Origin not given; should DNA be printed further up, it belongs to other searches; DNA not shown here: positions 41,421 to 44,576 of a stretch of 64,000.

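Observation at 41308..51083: MITEs sit at every junction in a block of three surface-protein genes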

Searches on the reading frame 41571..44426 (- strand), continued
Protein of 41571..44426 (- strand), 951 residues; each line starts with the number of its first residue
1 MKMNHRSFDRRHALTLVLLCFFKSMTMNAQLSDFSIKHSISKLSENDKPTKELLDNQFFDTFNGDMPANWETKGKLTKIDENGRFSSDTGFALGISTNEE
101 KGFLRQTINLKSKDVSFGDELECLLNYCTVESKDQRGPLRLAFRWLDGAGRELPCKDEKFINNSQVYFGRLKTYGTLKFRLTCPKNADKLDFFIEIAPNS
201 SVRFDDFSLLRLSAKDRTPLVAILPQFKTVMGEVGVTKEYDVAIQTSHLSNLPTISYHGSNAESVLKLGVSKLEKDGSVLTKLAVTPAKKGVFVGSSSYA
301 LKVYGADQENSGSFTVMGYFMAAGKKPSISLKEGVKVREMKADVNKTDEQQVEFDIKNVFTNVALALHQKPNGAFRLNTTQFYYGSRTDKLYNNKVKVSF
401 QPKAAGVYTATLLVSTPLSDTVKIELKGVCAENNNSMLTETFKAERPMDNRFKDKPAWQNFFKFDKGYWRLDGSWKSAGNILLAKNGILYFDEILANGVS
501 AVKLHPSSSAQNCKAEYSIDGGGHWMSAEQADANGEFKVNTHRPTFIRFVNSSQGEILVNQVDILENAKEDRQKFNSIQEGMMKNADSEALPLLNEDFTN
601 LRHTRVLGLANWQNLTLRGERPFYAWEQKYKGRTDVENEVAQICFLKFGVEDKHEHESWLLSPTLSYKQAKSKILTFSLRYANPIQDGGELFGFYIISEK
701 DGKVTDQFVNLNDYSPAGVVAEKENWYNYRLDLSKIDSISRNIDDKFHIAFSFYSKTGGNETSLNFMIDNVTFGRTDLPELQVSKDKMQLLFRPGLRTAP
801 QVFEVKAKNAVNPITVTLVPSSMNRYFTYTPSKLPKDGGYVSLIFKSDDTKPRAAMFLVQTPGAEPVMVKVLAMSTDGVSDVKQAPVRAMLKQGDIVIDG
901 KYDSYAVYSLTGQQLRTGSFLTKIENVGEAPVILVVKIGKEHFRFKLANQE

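Call 78: search_protein_families(library=ncbifam, alignment_id=A1, max_evalue=0.01)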
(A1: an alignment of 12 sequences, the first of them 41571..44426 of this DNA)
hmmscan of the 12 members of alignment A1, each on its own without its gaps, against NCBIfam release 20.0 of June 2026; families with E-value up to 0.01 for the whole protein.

A. member 1, window:41571-44426:- (951 aa): 1 family
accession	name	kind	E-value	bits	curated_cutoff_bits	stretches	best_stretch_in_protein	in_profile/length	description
NF038128.1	choice_anch_J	domain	8.4e-13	48.8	30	1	593-772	1-161/162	choice-of-anchor J domain-containing protein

B. families by the number of members that match (of 12 scanned): 3 families
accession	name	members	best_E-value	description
NF038128.1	choice_anch_J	12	1e-18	choice-of-anchor J domain-containing protein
NF012200.0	choice_anch_D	2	2.1e-05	choice-of-anchor D domain-containing protein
TIGR04183.1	Por_Secre_tail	1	0.0011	T9SS type A sorting domain-containing protein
